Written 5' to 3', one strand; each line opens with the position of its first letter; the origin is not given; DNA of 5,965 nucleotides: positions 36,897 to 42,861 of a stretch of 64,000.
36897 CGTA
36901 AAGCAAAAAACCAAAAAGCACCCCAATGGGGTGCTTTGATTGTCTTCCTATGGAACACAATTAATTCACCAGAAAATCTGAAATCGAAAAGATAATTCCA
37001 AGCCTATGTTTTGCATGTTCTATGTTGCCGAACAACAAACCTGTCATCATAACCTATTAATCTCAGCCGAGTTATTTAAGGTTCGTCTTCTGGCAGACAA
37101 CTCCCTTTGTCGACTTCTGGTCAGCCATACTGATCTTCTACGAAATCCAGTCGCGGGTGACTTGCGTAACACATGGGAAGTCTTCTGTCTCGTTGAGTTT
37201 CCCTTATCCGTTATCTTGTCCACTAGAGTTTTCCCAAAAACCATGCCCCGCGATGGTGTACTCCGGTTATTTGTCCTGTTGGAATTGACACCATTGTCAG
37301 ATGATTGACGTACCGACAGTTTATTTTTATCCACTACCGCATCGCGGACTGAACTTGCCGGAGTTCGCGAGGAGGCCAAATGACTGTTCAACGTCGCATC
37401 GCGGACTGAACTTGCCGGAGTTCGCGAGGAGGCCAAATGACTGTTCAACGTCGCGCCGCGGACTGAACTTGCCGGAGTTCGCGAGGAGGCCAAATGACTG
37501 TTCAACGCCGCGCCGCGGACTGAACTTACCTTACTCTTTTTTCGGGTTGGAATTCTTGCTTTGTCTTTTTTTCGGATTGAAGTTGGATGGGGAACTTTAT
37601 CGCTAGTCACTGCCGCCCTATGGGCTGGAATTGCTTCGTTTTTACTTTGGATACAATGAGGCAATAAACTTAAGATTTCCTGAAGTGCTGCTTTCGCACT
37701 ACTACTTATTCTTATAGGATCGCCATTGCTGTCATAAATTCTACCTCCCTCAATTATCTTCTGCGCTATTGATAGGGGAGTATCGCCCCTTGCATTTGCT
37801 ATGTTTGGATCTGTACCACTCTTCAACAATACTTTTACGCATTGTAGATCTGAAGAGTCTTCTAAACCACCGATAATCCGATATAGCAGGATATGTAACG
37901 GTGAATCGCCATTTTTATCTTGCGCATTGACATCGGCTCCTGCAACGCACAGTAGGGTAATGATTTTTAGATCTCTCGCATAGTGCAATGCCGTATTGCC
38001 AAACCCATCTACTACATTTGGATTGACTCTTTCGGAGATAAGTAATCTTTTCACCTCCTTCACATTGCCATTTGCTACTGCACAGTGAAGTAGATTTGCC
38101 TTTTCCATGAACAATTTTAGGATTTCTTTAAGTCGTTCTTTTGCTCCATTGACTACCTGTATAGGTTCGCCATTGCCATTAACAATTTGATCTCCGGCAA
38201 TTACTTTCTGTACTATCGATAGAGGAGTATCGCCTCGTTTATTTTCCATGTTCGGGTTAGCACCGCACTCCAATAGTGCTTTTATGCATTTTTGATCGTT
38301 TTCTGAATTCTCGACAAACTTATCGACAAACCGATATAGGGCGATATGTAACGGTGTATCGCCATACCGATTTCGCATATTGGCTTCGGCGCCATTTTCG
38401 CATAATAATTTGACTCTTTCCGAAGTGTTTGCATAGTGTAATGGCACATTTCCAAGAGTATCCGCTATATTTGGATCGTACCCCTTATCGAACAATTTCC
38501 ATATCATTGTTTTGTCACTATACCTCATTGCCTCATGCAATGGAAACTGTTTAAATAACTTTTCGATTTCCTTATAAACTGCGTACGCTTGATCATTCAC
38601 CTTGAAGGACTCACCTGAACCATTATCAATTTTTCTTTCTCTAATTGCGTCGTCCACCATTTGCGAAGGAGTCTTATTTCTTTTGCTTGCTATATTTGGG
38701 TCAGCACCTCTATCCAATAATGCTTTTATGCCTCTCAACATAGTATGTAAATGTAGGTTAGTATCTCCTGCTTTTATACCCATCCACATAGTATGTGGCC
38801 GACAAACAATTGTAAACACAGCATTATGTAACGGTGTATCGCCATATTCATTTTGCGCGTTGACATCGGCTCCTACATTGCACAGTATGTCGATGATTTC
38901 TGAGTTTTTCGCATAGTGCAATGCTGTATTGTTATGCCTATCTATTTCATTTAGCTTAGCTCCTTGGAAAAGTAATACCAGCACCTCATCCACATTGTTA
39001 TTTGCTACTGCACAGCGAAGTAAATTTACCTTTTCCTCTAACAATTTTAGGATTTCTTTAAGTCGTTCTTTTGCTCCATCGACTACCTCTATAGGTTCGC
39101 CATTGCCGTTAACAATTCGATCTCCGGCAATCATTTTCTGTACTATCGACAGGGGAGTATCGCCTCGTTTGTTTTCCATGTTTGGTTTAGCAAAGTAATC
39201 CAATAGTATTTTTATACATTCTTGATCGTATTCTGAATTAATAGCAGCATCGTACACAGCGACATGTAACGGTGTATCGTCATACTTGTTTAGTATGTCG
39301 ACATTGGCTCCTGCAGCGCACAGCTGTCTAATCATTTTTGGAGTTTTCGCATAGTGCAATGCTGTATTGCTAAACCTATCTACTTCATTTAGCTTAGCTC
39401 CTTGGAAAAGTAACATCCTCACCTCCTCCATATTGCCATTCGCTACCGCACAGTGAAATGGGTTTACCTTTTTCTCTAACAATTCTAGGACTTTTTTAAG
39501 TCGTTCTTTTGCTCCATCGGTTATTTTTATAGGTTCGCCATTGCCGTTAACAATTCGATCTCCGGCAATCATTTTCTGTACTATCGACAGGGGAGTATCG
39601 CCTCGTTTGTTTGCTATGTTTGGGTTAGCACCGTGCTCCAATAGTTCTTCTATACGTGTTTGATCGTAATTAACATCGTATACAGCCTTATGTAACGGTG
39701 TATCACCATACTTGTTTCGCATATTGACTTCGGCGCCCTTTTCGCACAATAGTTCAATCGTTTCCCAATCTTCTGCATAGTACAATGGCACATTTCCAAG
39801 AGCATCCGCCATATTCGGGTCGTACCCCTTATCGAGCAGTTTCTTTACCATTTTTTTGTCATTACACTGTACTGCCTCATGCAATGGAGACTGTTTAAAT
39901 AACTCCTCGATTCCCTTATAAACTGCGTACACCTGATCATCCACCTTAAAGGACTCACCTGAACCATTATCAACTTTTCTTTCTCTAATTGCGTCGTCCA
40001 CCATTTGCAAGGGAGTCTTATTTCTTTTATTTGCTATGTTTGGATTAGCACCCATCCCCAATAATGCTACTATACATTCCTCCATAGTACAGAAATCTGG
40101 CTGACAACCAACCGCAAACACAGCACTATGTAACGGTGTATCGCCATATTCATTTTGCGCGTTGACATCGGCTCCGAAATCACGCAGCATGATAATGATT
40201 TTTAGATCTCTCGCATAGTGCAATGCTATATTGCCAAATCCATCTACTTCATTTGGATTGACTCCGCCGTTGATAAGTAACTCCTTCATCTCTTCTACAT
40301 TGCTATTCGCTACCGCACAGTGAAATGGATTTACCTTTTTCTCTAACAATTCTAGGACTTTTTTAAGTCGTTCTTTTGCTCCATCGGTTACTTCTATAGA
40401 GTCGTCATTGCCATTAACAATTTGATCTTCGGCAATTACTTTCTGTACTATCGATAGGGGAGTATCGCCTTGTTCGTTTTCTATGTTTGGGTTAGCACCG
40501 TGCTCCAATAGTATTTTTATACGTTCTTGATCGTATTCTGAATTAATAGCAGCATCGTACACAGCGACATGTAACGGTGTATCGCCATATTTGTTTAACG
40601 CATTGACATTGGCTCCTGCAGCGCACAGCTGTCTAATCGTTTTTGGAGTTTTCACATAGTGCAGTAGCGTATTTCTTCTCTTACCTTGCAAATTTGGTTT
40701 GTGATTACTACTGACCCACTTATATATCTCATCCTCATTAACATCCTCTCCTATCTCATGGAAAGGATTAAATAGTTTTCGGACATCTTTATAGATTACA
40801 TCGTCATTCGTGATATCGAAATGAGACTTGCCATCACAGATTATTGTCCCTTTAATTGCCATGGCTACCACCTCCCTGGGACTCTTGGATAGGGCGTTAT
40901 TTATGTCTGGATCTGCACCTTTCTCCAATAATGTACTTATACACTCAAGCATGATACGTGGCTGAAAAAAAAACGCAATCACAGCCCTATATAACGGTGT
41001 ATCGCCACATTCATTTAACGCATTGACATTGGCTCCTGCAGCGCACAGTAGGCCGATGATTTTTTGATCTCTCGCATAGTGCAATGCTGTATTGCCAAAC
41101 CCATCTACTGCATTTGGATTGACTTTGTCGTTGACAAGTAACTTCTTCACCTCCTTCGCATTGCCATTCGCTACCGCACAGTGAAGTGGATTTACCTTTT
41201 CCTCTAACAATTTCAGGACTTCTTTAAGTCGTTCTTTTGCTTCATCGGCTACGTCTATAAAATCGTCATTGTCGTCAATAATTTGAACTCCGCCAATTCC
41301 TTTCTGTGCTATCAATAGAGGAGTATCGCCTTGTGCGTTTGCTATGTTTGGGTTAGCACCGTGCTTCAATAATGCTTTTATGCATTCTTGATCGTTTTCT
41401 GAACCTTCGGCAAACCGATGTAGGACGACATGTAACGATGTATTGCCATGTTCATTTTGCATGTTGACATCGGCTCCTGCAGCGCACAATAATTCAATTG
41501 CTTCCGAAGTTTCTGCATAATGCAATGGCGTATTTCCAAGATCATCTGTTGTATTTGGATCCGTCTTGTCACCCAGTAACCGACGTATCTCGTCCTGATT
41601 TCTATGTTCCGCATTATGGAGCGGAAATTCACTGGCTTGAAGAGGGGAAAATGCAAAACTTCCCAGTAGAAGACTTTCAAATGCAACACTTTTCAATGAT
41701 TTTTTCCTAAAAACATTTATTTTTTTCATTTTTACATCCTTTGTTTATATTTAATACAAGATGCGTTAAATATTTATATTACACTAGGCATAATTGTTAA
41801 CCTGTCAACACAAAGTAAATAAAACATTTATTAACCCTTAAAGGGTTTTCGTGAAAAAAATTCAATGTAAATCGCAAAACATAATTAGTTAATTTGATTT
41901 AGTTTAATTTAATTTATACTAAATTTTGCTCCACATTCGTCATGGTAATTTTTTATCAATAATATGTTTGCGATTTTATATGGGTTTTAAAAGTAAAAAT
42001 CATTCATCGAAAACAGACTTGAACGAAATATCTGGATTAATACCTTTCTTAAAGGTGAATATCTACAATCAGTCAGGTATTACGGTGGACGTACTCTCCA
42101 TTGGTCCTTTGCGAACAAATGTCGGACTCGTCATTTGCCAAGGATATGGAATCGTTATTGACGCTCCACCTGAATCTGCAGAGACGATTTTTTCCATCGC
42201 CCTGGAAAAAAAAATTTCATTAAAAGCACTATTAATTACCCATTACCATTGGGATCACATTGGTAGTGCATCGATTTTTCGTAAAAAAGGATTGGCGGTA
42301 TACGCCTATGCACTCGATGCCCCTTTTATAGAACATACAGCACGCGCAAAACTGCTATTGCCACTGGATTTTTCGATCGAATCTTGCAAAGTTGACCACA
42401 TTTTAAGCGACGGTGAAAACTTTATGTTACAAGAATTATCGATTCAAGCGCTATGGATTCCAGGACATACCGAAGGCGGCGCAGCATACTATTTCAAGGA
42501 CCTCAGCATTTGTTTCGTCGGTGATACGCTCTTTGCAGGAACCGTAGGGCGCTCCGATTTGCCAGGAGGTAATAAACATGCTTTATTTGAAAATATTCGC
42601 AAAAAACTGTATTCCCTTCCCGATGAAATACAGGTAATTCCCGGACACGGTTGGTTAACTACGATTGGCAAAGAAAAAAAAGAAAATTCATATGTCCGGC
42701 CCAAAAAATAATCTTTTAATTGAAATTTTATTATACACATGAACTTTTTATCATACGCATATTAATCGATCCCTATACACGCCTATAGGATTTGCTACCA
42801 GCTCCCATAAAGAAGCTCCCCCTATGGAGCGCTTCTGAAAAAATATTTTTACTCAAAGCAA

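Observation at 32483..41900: Tandem array of three Sec-signal ankyrin-repeat genes amplified as whole promoter-gene-terminator cassettes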

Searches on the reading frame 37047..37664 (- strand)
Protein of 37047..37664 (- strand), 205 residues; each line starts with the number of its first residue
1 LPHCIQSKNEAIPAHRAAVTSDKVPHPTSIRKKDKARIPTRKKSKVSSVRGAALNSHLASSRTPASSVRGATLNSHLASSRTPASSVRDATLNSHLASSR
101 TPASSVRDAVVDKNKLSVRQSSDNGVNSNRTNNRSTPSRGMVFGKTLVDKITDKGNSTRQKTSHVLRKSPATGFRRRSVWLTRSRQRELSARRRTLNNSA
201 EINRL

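Call 87: search_protein_families(library=pfam, proteins=[window:37047-37664:-], max_evalue=10)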
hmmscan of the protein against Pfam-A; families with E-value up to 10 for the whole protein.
window:37047-37664:- (205 aa): 2 families
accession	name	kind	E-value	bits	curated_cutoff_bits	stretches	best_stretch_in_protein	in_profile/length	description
PF12815.12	CTD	-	0.047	14.7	25.4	1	59-104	11-57/72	Spt5 C-terminal nonapeptide repeat binding Spt4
PF12765.13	Cohesin_HEAT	-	3.2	8.7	21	0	102-112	30-40/42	HEAT repeat associated with sister chromatid cohesion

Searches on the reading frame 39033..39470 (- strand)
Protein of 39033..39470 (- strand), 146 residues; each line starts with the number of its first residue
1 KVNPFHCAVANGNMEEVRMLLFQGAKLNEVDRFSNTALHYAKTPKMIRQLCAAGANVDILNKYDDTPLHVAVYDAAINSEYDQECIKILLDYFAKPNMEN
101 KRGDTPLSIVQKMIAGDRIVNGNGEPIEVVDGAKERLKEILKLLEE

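Call 98: search_solved_structures(query=window:39033-39470:-, max_evalue=0.00001)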
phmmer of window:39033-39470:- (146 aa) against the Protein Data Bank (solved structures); distinct sequences matched with E-value up to 0.00001: 320 (the best 60 are shown).
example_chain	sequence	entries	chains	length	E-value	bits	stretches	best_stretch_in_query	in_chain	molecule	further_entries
6mol_A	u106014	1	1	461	4e-40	140.3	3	3-108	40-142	Monoextended DARPin R12 (M_R12)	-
4rlv_A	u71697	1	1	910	3.9e-37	130.6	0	3-110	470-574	Ankyrin-1, Ankyrin-2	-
7tw3_G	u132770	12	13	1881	4.9e-35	123.8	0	2-112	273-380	Ankyrin-1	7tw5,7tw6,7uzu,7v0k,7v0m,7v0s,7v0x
5y4d_A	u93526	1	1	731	4.2e-30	107.9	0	3-110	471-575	Ankyrin-1,Ankyrin-2,Ankyrin-2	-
5le2_A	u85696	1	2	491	1.6e-25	93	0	11-75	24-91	DDD_D12_15_D12_15_D12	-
5lec_A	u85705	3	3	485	2.1e-25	92.6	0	11-75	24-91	DDD_D12_12_D12_12_D12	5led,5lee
5leb_A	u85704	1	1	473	7.1e-25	90.9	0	11-75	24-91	DDD_D12_06_D12_06_D12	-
5vkq_A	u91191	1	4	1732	4.7e-24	88.3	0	3-100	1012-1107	No mechanoreceptor potential C isoform L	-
4o60_A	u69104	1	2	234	2.2e-23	86.1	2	3-71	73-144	ANK-N5C-317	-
5y4f_A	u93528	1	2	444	1.2e-22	83.7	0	3-110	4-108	Ankyrin-2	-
5lel_A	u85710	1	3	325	8.5e-22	80.9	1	2-109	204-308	DD_Off7_10_3G124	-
1n11_A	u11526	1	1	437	1.3e-21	80.3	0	3-111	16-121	Ankyrin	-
4qfv_A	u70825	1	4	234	1.8e-21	79.9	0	3-55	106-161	ANK-N5C-281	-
6ar6_B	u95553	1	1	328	1.9e-21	79.8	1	3-109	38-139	DLD-4 darpin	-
5le9_A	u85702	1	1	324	2.9e-21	79.2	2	2-109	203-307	DD_Off7_09_3G124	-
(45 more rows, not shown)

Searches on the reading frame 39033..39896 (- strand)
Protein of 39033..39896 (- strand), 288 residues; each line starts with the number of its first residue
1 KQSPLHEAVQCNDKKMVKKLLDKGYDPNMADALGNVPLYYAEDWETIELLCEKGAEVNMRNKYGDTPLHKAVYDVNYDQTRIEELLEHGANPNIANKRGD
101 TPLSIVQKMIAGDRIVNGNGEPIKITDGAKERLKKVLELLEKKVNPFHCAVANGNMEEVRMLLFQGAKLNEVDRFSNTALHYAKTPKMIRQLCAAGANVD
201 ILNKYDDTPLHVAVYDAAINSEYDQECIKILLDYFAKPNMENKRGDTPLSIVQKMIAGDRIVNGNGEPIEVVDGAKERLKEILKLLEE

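Call 60: predict_structure(alignment_id=A6)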
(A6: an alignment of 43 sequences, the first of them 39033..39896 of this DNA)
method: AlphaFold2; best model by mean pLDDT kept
length: 288 residues; sequences in the alignment: 43
mean_pLDDT: 94.0   pTM: 0.76
mean pLDDT of the five models: 94.0, 93.5, 93.5, 93.4, 93.1
residues with pLDDT >= 90: 250; 70-90: 35; 50-70: 3; < 50: 0
segments of 3 or more residues with pLDDT < 50: none
pLDDT, mean of each block of 10 residues (from residue 1): 93 98 98 97 97 97 96 84 95 90 93 92 90 92 89 93 97 94 96 98 98 92 90 98 97 96 89 92 96
secondary structure, 60 per line:
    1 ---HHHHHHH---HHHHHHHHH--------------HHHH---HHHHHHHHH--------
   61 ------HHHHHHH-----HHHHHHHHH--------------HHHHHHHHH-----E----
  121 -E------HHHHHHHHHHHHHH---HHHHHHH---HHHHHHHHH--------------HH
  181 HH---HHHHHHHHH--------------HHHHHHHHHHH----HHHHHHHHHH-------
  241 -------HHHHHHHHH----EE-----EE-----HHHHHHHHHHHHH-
elements in order: H4-10 H14-22 H37-40 H44-52 H67-73 H79-87 H102-110 H129-142 H146-152 H156-164 H179-182 H186-194 H209-219 H224-233 H248-256 H275-287

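Call 62: fold_search(model_id=the predicted structure, library=pdb)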
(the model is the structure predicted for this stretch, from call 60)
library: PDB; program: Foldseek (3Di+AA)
matches with E <= 10: 1155; with E <= 0.001: 765
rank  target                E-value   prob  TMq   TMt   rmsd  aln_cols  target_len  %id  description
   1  5le9                  4.7e-13  1.00  0.40  0.37  20.8       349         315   24  Crystal structure of DARPin-DARPin rigid fusion, variant DD_Off7_09_3G124 (released 2017-08-02)
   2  5le7_B                5.1e-13  1.00  0.35  0.32  16.7       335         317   26  Crystal structure of DARPin-DARPin rigid fusion, variant DD_D12_13_D12 (released 2017-08-02)
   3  6mok_A                6.2e-13  1.00  0.37  0.37  16.1       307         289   28  Dimeric DARPin A_distance_R7 complex with EpoR (released 2019-06-05)
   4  7v0x                  6.5e-13  1.00  0.35  0.27  18.9       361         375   21  Local refinement of ankyrin-1 (C-terminal half), class 1 of erythrocyte ankyrin-1 complex (released 2022-07-20)
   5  6mol_A                9.9e-13  1.00  0.38  0.25  15.8       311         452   29  Monoextended DARPin M_R12 complex with EpoR (released 2019-06-05)
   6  5le7_A                1.3e-12  1.00  0.36  0.33  17.9       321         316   27  Crystal structure of DARPin-DARPin rigid fusion, variant DD_D12_13_D12 (released 2017-08-02)
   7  5lec                  1.4e-12  1.00  0.37  0.23  19.9       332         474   26  Crystal structure of DARPin-DARPin rigid fusion, variant DDD_D12_12_D12_12_D12 (released 2017-08-02)
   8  6f5e_A                1.4e-12  1.00  0.36  0.34  11.6       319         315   27  Crystal structure of DARPin-DARPin rigid fusion, variant DD_D12_10_47 in complex JNK1a1 and JIP1 peptide (released 2017-12-13)
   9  5lee                  1.9e-12  1.00  0.36  0.23  18.7       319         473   28  Crystal structure of DARPin-DARPin rigid fusion, variant DDD_D12_12_D12_12_D12 (released 2017-08-02)
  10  5lea                  2.1e-12  1.00  0.38  0.35  20.6       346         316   26  Crystal structure of DARPin-DARPin rigid fusion, variant DD_Off7_12_3G124 (released 2017-08-02)
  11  5le6_A                2.2e-12  1.00  0.39  0.38  19.6       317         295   27  Crystal structure of DARPin-DARPin rigid fusion, variant DD_D12_09_D12 (released 2017-08-02)
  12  5leb                  2.3e-12  1.00  0.36  0.23  15.1       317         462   26  Crystal structure of DARPin-DARPin rigid fusion, variant DDD_D12_06_D12_06_D12 (released 2017-08-02)
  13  5ma9_A                2.4e-12  1.00  0.38  0.37  13.5       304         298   29  GFP-binding DARPin fusion gc_R11 (released 2017-11-08)
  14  5ma9_C                2.9e-12  1.00  0.40  0.40  12.2       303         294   28  GFP-binding DARPin fusion gc_R11 (released 2017-11-08)
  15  5lel_A                2.9e-12  1.00  0.38  0.35  12.0       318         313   27  Crystal structure of DARPin-DARPin rigid fusion, variant DD_Off7_10_3G124 in complex with Maltose-binding Protein and  (released 2017-11-15)
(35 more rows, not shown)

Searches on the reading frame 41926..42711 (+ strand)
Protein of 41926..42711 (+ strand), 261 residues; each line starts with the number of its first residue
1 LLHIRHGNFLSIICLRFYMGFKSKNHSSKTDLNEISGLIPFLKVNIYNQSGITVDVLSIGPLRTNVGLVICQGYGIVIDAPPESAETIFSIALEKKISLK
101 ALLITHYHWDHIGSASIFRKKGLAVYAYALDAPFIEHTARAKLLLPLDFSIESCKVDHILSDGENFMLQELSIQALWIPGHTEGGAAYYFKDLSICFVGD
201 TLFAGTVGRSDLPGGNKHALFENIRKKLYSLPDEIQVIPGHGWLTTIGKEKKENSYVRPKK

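Call 20: search_protein_families(library=ncbifam, proteins=[window:41926-42711:+], max_evalue=0.00001)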
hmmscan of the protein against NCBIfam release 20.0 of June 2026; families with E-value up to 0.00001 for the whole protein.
window:41926-42711:+ (261 aa): 19 families
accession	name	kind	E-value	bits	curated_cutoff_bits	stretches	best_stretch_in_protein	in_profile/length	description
TIGR03413.1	GSH_gloB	equivalog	6.1e-24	84.7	200.8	1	65-242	10-165/248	hydroxyacylglutathione hydrolase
NF040641.1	bifunc_ST_SDO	equivalog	3.2e-19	69.1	625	1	83-258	186-358/423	bifunctional sulfur transferase/dioxygenase Blh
NF012229.1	bla_class_B_core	domain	9.8e-19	67.9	100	1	68-190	19-138/139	metallo-beta-lactamase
NF033105.1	bla_subclass_B3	equivalog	9.5e-14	51.3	240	1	99-192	62-157/257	subclass B3 metallo-beta-lactamase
NF007597.0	PRK10241.1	equivalog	9.8e-14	51.2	421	1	156-243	85-167/251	hydroxyacylglutathione hydrolase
NF033185.1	B3_Acin_new2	exception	1.5e-09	37.5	625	1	98-188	89-180/285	putative subclass B3 metallo-beta-lactamase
NF041804.1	MBL_fold_SolJ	exception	3e-09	36.4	350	1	73-246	29-183/224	solanimycin biosynthesis MBL-fold hydrolase SolJ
NF033088.2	bla_subclass_B1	equivalog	3.1e-08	33.5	200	1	60-243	27-202/217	subclass B1 metallo-beta-lactamase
NF033106.1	blaL1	exception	7.3e-08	31.7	560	1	98-192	97-192/290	L1 family subclass B3 metallo-beta-lactamase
NF041758.1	B1_blaCHM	exception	1.1e-07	31.5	475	1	72-242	68-229/246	CHM family subclass B1 metallo-beta-lactamase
NF000459.2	blaSPG-1_fam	exception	2.3e-07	30.2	550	1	73-188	61-178/285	SPG-1 family subclass B3 metallo-beta-lactamase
NF000458.2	blaPEDO-2_fam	exception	7.5e-07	28.8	550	1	87-191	80-185/285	PEDO-2 family subclass B3 metallo-beta-lactamase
NF033184.1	B3_Acin_new1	exception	9.4e-07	28.2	580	1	94-188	82-178/283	putative subclass B3 metallo-beta-lactamase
NF040470.1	blaEAM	exception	2e-06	27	660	1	79-191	101-216/318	EAM family subclass B3 metallo-beta-lactamase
NF041441.1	blaCIM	exception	5.1e-06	26.2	490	0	58-244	57-234/250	CIM family subclass B1 metallo-beta-lactamase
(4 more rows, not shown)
